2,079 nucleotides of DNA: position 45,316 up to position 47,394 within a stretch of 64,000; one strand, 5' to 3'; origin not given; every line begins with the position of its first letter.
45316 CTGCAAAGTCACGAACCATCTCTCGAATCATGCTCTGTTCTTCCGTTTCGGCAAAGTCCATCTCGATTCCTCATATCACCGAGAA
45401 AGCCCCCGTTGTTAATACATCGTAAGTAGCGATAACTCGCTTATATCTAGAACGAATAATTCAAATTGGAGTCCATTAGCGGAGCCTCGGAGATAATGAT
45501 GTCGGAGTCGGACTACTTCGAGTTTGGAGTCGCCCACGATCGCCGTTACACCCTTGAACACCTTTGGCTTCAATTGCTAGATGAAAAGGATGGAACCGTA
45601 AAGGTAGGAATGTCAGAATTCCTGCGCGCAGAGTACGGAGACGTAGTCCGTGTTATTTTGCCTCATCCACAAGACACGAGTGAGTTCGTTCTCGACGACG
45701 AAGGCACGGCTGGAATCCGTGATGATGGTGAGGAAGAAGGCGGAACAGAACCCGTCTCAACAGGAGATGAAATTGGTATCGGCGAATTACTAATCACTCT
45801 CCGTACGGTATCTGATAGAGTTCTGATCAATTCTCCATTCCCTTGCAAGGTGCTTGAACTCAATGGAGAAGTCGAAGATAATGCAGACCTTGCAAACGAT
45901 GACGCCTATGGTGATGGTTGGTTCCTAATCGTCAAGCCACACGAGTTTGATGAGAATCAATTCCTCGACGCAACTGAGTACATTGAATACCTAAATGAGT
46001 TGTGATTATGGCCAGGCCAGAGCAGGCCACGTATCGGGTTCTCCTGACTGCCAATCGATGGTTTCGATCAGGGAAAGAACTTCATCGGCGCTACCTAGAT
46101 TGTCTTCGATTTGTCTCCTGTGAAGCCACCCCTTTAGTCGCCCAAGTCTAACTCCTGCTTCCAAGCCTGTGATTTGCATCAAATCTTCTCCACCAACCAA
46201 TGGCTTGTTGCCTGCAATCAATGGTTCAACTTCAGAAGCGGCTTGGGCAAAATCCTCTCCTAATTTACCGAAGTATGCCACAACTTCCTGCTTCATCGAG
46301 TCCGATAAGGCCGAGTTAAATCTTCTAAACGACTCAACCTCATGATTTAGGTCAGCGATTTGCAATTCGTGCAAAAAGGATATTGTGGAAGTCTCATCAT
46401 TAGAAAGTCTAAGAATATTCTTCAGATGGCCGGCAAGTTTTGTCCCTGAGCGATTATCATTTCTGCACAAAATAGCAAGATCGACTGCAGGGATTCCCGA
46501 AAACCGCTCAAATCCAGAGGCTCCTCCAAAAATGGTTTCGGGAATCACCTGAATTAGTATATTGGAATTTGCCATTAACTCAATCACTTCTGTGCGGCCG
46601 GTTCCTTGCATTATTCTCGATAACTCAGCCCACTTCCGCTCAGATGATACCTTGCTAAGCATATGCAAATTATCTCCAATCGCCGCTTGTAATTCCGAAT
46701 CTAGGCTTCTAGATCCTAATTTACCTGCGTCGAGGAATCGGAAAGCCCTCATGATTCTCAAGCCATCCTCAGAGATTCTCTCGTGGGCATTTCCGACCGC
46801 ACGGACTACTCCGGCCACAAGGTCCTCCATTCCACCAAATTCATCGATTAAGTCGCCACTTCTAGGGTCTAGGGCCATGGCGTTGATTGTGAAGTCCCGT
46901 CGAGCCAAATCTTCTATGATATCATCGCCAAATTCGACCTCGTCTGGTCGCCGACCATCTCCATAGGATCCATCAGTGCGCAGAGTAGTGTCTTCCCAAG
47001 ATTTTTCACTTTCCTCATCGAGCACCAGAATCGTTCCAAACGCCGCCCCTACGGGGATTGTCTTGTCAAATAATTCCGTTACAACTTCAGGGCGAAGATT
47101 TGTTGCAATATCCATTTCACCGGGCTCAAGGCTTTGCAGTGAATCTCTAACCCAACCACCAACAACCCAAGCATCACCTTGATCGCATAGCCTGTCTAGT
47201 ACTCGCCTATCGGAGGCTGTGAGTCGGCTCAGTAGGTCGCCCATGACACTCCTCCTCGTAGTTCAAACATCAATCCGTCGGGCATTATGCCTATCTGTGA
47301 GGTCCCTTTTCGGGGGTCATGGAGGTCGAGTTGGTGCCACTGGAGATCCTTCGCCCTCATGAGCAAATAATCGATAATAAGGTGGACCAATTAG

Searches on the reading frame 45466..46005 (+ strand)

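Call 75: search_protein_families(library=pfam, proteins=[window:45466-46005:+], max_evalue=0.01)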
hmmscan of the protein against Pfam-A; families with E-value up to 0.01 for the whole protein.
window:45466-46005:+ (179 aa): 1 family
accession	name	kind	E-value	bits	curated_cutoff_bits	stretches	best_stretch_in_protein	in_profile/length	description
PF01597.25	GCV_H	-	9.8e-16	58.2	22.2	2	99-177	41-120/122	Glycine cleavage H-protein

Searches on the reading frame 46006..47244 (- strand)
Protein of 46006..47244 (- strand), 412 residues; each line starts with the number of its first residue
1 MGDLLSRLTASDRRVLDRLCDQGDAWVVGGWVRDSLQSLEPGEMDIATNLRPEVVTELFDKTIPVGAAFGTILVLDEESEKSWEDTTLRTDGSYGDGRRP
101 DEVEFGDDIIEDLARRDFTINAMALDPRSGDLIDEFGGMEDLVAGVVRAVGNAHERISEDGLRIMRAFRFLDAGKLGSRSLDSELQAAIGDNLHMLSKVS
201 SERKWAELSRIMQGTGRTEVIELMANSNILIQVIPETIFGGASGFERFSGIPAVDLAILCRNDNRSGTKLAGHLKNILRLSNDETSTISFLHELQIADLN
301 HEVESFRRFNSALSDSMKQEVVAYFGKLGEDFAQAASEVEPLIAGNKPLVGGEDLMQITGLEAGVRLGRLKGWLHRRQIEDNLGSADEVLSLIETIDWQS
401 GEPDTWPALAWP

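Call 75: search_protein_families(library=pfam, proteins=[window:46006-47244:-], max_evalue=0.01)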
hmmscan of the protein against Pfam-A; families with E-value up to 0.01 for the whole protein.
window:46006-47244:- (412 aa): 3 families
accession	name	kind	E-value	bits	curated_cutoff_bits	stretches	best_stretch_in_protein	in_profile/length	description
PF01743.26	PolyA_pol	-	1.6e-32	112.9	23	1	25-148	1-126/126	Poly A polymerase head domain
PF12627.12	PolyA_pol_RNAbd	-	4.4e-08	33.2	22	1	181-237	4-60/64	Probable RNA and SrmB- binding site of polymerase A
PF13735.12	tRNA_NucTran2_2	-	9e-05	22.9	27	1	274-390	28-145/149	tRNA nucleotidyltransferase domain 2 putative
